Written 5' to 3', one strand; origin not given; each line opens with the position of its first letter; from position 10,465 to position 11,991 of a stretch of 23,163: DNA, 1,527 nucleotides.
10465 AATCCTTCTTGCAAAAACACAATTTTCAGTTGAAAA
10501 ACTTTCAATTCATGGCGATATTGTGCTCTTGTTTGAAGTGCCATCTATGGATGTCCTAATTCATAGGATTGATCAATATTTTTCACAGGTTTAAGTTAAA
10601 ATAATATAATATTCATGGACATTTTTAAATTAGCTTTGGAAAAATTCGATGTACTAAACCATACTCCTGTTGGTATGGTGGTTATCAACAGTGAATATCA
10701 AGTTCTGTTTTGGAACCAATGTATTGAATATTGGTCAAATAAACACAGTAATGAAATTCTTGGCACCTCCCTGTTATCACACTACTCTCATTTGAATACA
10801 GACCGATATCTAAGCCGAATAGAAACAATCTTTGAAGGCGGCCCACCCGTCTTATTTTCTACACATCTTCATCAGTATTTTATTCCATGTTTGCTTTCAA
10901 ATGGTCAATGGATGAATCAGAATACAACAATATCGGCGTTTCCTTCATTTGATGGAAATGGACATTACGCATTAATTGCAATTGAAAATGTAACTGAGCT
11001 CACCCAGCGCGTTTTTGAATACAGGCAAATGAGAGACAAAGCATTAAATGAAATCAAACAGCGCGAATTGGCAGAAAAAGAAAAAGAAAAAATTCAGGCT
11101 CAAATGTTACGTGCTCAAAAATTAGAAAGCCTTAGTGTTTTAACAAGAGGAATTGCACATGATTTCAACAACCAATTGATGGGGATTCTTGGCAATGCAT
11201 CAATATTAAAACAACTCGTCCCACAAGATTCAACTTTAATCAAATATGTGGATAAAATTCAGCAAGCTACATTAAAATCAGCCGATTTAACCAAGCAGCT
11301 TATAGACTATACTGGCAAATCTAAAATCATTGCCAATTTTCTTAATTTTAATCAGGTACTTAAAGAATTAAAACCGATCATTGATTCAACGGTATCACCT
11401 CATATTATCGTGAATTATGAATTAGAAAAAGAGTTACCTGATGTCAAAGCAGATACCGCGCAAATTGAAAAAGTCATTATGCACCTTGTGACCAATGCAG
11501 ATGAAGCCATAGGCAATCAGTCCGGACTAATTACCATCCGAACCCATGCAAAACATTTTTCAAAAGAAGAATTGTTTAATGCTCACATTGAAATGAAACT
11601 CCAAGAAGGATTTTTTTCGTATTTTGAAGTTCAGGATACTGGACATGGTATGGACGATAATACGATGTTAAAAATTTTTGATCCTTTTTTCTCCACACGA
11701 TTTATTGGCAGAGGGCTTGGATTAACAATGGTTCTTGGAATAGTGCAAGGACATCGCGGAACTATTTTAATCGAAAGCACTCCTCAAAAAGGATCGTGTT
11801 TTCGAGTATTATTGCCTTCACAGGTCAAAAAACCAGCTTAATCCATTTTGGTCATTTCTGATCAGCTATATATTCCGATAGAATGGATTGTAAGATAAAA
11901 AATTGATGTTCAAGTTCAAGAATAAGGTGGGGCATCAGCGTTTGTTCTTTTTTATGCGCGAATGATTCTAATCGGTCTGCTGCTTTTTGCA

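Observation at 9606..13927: Compact phosphorelay island: CheY-like receiver + CheC/CheX-like phosphatase + PAS kinase, convergent with a REC-HK-REC-Hpt hybrid kinase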

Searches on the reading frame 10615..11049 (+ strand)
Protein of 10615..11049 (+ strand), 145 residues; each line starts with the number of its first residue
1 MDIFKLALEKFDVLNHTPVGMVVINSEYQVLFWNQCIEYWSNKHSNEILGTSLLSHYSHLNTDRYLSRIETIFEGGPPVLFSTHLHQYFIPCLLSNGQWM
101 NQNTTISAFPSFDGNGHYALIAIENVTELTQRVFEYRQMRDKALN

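Call 48: search_solved_structures(query=window:10615-11034:+, max_evalue=10, show_alignments=0)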
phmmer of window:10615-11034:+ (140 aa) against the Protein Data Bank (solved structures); distinct sequences matched with E-value up to 10: 7.
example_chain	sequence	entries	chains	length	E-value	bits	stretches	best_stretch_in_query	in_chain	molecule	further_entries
4z8l_B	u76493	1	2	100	0.39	13.7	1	25-48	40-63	Vpx protein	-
5aja_B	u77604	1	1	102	0.42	13.6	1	25-47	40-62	VPX PROTEIN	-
5mj6_A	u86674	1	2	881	0.92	12.5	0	58-104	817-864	Leucyl-cystinyl aminopeptidase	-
8cgp_A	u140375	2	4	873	0.92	12.5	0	58-104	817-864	Leucyl-cystinyl aminopeptidase, pregnancy serum form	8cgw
7zyf_A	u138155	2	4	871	0.93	12.5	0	58-104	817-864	Leucyl-cystinyl aminopeptidase, pregnancy serum form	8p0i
4p8q_A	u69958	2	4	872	0.93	12.5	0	58-104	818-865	Leucyl-cystinyl aminopeptidase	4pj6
3r23_A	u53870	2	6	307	1.6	11.7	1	61-132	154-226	D-alanine--D-alanine ligase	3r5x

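Call 59: find_homologous_proteins(query=window:10615-11049:+, max_evalue=0.001)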
Query window:10615-11049:+ (145 aa): 1 proteins with E <= 0.001 among 4 candidates.
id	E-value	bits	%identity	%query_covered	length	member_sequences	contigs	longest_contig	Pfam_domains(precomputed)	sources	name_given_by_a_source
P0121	2.8e-28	116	43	94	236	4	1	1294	PF13426.14,PF08448.17,PF00989.32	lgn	-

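Call 68: search_protein_representatives(protein=window:10615-11049:+)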
Query: 145 residues. Proteins with E-value up to 0.001 (for the whole library): 991; up to 1e-10: 654; up to 1e-30: 91. The best 150 are listed.
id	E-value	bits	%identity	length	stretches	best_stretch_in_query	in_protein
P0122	2.2e-94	329.1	100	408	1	1-145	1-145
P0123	4.1e-42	159.6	52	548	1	4-143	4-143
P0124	4.4e-41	156.3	48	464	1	2-144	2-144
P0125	1.5e-40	154.6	46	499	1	2-144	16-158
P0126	2.0e-40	154.2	49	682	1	4-144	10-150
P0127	1.9e-39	150.9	45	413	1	1-143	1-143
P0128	3.9e-39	149.9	47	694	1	7-144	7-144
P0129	6.9e-39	149.2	46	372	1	7-142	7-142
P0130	9.9e-39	148.6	48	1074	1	5-144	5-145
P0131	1.3e-38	148.3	49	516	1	1-144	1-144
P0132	2.4e-38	147.4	38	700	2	10-144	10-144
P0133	3.2e-38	147.0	47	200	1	3-141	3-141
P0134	5.6e-38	146.2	46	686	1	7-144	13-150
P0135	5.7e-38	146.2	49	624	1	11-144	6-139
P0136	9.1e-38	145.5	47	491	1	4-144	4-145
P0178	9.6e-33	129.2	41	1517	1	5-139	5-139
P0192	8.6e-32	126.1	44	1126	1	8-138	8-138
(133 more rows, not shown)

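Call 73: search_protein_families(library=pfam, alignment_id=A3, max_evalue=0.00001)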
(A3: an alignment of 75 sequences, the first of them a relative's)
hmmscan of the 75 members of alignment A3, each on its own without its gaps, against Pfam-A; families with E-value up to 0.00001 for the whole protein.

A. member 1, P0122 (408 aa): 1 family
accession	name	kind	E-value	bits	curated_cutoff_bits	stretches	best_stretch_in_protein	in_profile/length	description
PF02518.31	HATPase_c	-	2.1e-16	60.8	26.4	1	280-402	2-109/111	Histidine kinase-, DNA gyrase B-, and HSP90-like ATPase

B. families by the number of members that match (of 75 scanned): 24 families
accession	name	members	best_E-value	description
PF08448.16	PAS_4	60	1.8e-59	PAS fold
PF02518.31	HATPase_c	51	2.3e-32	Histidine kinase-, DNA gyrase B-, and HSP90-like ATPase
PF13426.13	PAS_9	45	1e-61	PAS domain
PF00512.31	HisKA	42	2.3e-24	His Kinase A (phospho-acceptor) domain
PF00989.32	PAS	37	6.9e-54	PAS fold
PF13188.13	PAS_8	29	8.6e-39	PAS domain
PF00072.30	Response_reg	23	9.1e-48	Response regulator receiver domain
PF08447.18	PAS_3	13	7.4e-41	PAS fold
PF01627.28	Hpt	10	2.3e-14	Hpt domain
PF00990.26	GGDEF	9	2.1e-54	Diguanylate cyclase, GGDEF domain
PF01590.32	GAF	9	2.7e-29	GAF domain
PF13492.12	GAF_3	9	5.8e-19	GAF domain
PF13185.12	GAF_2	7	1.1e-25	GAF domain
PF12860.13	PAS_7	6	6.9e-18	PAS fold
PF07568.18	HisKA_2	4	7.2e-32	Histidine kinase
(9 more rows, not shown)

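Call 74: find_encoding_contigs(protein=P0123, flank=6000, max_places=2)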
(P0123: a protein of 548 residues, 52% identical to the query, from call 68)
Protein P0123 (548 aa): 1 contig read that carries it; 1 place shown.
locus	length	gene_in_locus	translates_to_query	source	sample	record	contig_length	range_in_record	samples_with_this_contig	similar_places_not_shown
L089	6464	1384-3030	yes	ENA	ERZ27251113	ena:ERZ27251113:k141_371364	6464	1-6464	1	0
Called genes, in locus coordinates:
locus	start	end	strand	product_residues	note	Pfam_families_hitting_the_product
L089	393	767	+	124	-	PF00072:Response_reg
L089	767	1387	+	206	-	PF04509:CheC (faint), PF13690:CheX (weak)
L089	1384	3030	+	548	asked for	PF00512:HisKA, PF02518:HATPase_c, PF00072:Response_reg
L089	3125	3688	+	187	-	PF00072:Response_reg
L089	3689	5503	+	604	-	PF01627:Hpt (weak), PF00072:Response_reg, PF00158:Sigma54_activat, PF14532:Sigma54_activ_2, PF07728:AAA_5 (weak), PF25601:AAA_lid_14, PF02954:HTH_8 (faint)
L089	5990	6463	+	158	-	?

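Call 75: find_encoding_contigs(protein=P0130, flank=6000, max_places=2)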
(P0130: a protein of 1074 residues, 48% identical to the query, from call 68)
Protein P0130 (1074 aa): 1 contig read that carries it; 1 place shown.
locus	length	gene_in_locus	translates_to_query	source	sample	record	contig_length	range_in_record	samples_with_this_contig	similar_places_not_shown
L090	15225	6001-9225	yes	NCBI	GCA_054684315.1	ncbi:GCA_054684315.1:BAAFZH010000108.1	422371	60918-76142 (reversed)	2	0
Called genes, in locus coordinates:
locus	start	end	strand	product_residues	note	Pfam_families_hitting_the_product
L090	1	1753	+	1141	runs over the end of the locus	PF00571:CBS, PF00989:PAS, PF01590:GAF, PF13185:GAF_2, PF00989:PAS, PF08448:PAS_4, PF13426:PAS_9, PF08447:PAS_3, +5 more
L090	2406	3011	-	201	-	PF04509:CheC (faint), PF13690:CheX (weak)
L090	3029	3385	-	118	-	PF00072:Response_reg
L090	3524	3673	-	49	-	-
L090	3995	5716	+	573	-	PF01627:Hpt, PF02895:H-kinase_dim, PF02518:HATPase_c, PF01584:CheW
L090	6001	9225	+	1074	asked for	PF13426:PAS_9, PF00989:PAS, PF08447:PAS_3, PF08448:PAS_4, PF00989:PAS, PF08448:PAS_4, PF13188:PAS_8, PF13426:PAS_9, +10 more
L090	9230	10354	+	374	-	PF00072:Response_reg, PF00512:HisKA, PF02518:HATPase_c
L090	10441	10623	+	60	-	-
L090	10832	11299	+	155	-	PF13371:TPR_9 (faint), PF13432:TPR_16 (faint), PF00515:TPR_1, PF07719:TPR_2, PF13181:TPR_8 (weak), PF13414:TPR_11 (faint), PF13424:TPR_12 (faint), PF00515:TPR_1 (weak), +5 more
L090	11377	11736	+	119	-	-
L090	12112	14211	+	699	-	PF13807:GNVR, PF01656:CbiA (weak), PF09140:MipZ, PF10609:ParA, PF13614:AAA_31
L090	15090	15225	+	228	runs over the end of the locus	-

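Call 76: find_encoding_contigs(protein=P0178, flank=6000, max_places=1)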
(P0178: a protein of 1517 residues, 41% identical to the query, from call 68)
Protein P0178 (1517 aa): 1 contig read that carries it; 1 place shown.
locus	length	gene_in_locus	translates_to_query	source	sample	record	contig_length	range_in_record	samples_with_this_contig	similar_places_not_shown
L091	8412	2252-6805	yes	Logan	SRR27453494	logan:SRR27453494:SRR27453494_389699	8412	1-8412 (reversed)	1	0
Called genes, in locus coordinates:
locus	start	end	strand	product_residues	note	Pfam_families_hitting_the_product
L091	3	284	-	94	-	?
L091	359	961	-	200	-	-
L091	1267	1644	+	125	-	PF00072:Response_reg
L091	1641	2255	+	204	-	PF04509:CheC (faint), PF13690:CheX (faint)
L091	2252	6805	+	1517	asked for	PF00989:PAS, PF08447:PAS_3, PF08448:PAS_4, PF12860:PAS_7, PF01590:GAF, PF00512:HisKA, PF02518:HATPase_c, PF00072:Response_reg, +6 more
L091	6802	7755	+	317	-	PF00072:Response_reg, PF00990:GGDEF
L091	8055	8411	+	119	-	?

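Call 77: find_encoding_contigs(protein=P0192, flank=6000, max_places=1)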
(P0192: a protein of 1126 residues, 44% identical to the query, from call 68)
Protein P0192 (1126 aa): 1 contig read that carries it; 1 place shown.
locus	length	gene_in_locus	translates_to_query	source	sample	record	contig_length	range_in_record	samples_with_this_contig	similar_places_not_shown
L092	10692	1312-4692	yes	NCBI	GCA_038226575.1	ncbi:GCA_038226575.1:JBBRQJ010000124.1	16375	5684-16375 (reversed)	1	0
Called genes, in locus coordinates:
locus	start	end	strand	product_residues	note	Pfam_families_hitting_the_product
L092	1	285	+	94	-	?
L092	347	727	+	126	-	PF00072:Response_reg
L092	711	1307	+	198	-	PF13690:CheX (faint)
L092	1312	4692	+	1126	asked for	PF00989:PAS, PF08448:PAS_4, PF13426:PAS_9, PF14598:PAS_11, PF08447:PAS_3, PF08447:PAS_3, PF13426:PAS_9, PF01590:GAF, +9 more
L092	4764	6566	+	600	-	PF00376:MerR (weak), PF00239:Resolvase, PF01385:OrfB_IS605, PF07282:Cas12f1-like_TNB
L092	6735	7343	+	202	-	PF00163:Ribosomal_S4, PF01479:S4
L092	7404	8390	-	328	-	PF04055:Radical_SAM, PF13353:Fer4_12 (faint), PF06463:Mob_synth_C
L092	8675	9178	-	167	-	-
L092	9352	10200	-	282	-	PF03976:PPK2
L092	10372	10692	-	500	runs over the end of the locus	PF07690:MFS_1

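Call 91: predict_structure(alignment_id=A4)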
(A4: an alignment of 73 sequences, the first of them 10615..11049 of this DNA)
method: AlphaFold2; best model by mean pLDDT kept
length: 145 residues; sequences in the alignment: 73
mean_pLDDT: 94.8   pTM: 0.86
mean pLDDT of the five models: 94.8, 94.4, 93.6, 93.4, 92.8
residues with pLDDT >= 90: 132; 70-90: 12; 50-70: 1; < 50: 0
segments of 3 or more residues with pLDDT < 50: none
pLDDT, mean of each block of 10 residues (from residue 1): 88 96 98 97 96 97 95 98 88 93 97 96 94 93 94
secondary structure, 60 per line:
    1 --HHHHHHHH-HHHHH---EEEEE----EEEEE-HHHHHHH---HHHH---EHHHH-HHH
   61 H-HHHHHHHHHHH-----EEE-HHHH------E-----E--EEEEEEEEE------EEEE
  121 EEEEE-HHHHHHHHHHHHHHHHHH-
elements in order: H3-10 H12-16 E20-24 E29-33 H35-41 H45-48 H53-56 H58-61 H63-73 E79-81 H83-86 E102-110 E117-125 H127-144

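Call 93: fold_search(model_id=the predicted structure, library=pdb)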
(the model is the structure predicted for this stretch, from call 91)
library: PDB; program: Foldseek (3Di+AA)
matches with E <= 10: 1453; with E <= 0.001: 448
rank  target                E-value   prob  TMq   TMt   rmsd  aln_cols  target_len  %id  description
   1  7a6p_A                3.9e-08  1.00  0.56  0.55   6.5       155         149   17  Structural determinants underlying the adduct lifetime in a short LOV protein PpSB2-LOV (released 2021-03-10)
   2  6gg9_B                5.7e-08  1.00  0.65  0.69   4.2       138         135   16  Crystal structures of a short blue light photoreceptor protein PpSB1-LOV mutant (dark state) - R61H/R66I (released 2018-07-25)
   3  8a7f_A                7.4e-08  1.00  0.61  0.28   4.7       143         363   15  Crystal structure of a chimeric LOV-Histidine kinase SB2F1-I66R mutant (asymmetrical variant, trigonal form with long  (released 2024-01-10)
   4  8a7f_B                1.2e-07  1.00  0.59  0.28   4.8       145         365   15  Crystal structure of a chimeric LOV-Histidine kinase SB2F1-I66R mutant (asymmetrical variant, trigonal form with long  (released 2024-01-10)
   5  8a33                  1.4e-07  1.00  0.58  0.62   4.8       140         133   16  Crystal structure of PpSB1-LOV-K117E mutant (light state) (released 2023-07-05)
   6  7r5n_B                1.4e-07  1.00  0.59  0.57   4.4       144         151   14  Crystal structure of the full-length short LOV protein PF5-LOV from Pseudomonas fluorescens (dark state) (released 2023-08-23)
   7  8a36_A                1.7e-07  1.00  0.63  0.68   4.4       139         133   16  Crystal structure of PpSB1-LOV-K117E mutant (dark state), monoclinic form (released 2023-07-05)
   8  7r4s_B                1.9e-07  1.00  0.64  0.69   4.2       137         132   14  Crystal structure of PpSB1-LOV-I48T mutant (dark state) (released 2022-12-21)
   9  8q5e_A                2.3e-07  1.00  0.64  0.67   4.1       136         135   15  Crystal structure of PpSB1-LOV protein from Pseudomonas putida with covalent FMN (released 2023-11-29)
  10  6gg9_A                2.3e-07  1.00  0.63  0.68   4.3       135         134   16  Crystal structures of a short blue light photoreceptor protein PpSB1-LOV mutant (dark state) - R61H/R66I (released 2018-07-25)
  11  7a6p_B                2.3e-07  1.00  0.63  0.62   4.9       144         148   12  Structural determinants underlying the adduct lifetime in a short LOV protein PpSB2-LOV (released 2021-03-10)
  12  8a3u                  2.8e-07  1.00  0.61  0.28   4.8       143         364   15  Crystal structure of a chimeric LOV-Histidine kinase SB2F1 (symmetrical variant, trigonal form with short c-axis) (released 2023-12-20)
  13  8js5_B                2.8e-07  1.00  0.63  0.39   4.9       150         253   15  Dimeric PAS domains of oxygen sensor FixL with ferric unliganded heme (released 2024-06-26)
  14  7r56                  3.1e-07  1.00  0.57  0.60   5.1       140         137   16  Crystal structure of PpSB1-LOV-I48T mutant (light state) (released 2022-12-21)
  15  8a7h_A                3.3e-07  1.00  0.59  0.27   4.8       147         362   16  Crystal structure of a chimeric LOV-Histidine kinase SB2F1-I66R mutant (light state; asymmetrical variant, trigonal fo (released 2024-01-10)
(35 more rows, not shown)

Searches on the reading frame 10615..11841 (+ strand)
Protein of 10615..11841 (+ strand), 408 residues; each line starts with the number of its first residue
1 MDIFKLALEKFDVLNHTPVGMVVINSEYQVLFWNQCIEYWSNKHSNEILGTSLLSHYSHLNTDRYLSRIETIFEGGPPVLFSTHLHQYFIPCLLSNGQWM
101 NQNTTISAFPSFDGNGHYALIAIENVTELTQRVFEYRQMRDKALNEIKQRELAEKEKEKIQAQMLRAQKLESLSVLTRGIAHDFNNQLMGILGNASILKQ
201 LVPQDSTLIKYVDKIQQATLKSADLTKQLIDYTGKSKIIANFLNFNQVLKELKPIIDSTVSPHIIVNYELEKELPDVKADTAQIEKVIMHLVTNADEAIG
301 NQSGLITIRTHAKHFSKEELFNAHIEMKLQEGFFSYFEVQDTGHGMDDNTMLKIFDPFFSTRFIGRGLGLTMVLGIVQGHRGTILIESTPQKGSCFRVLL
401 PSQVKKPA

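Call 3: search_protein_families(library=pfam, proteins=[window:10615-11841:+], max_evalue=0.01)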
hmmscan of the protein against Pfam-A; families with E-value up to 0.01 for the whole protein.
window:10615-11841:+ (408 aa): 5 families
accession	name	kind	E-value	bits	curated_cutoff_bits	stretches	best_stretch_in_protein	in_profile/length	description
PF02518.31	HATPase_c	-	2.1e-16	60.8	26.4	1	280-402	2-109/111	Histidine kinase-, DNA gyrase B-, and HSP90-like ATPase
PF00512.31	HisKA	-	2.9e-05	24.5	26.9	1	175-232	4-60/66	His Kinase A (phospho-acceptor) domain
PF08448.16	PAS_4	-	0.00018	22.1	23.1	1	14-129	1-108/110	PAS fold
PF09439.16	SRPRB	-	0.00091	19.1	25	1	193-266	15-90/178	Signal recognition particle receptor beta subunit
PF13426.13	PAS_9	-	0.0092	16.7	27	0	18-128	1-103/103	PAS domain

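Call 4: search_protein_families(library=ncbifam, proteins=[window:10615-11841:+], max_evalue=0.01)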
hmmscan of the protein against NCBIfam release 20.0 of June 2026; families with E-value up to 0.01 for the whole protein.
window:10615-11841:+ (408 aa): 67 families (the best 25 are shown)
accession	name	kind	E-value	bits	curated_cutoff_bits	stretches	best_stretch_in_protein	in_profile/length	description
NF010411.0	PRK13837.1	equivalog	2.5e-53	181.2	647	1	143-407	420-680/828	two-component system VirA-like sensor kinase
NF046020.1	HisKinCckABruc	equivalog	4.1e-49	167.2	1000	1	155-406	462-711/868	cell cycle histidine kinase CckA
NF010076.0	PRK13557.1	subfamily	1.3e-44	152.6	631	1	163-404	153-396/540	histidine kinase famiy protein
NF046026.1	HisKinCckACaul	equivalog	7.2e-42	143.4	1000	1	156-405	285-535/678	cell cycle histidine kinase CckA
NF008468.0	PRK11360.1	equivalog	4.3e-38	131.1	646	1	156-405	379-611/616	two-component system sensor histidine kinase AtoS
NF007688.0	PRK10364.1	equivalog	4.7e-27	94.8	479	1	154-406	221-455/460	two-component system sensor histidine kinase ZraS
NF047466.1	hybrid_RR_LvrB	exception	5.9e-26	91.5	500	1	143-401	122-375/377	hybrid histidine kinase/response regulator LvrB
NF008293.1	PRK11073.1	equivalog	1e-24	87.5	240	1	154-401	112-346/349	nitrogen regulation protein NR(II)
NF038348.1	T2SS_HK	subfamily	2e-24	86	450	2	273-401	461-572/574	histidine kinase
NF052573.1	HisKinEspAMyxo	equivalog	4.4e-22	77.9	1400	1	155-402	366-611/755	serine histidine kinase EspA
NF047497.1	HK_LIC_12097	equivalog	2.7e-19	69.1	500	1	154-402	132-366/367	LIC_12097 family sensor histidine kinase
NF052574.1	HisKinEspCMyxo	equivalog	7.8e-19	67.3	1200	1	157-403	401-638/785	serine histidine kinase EspC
TIGR02956.1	TMAO_torS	equivalog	1.5e-17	63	676.5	1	143-405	438-685/967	TMAO reductase system sensor histidine kinase/response regulator TorS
NF007793.0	PRK10490.1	equivalog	2.2e-17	62.4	1123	1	136-403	634-883/895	two-component system sensor histidine kinase KdpD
NF046044.1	PnpS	equivalog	3e-17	62.7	400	1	243-401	245-390/390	two-component system histidine kinase PnpS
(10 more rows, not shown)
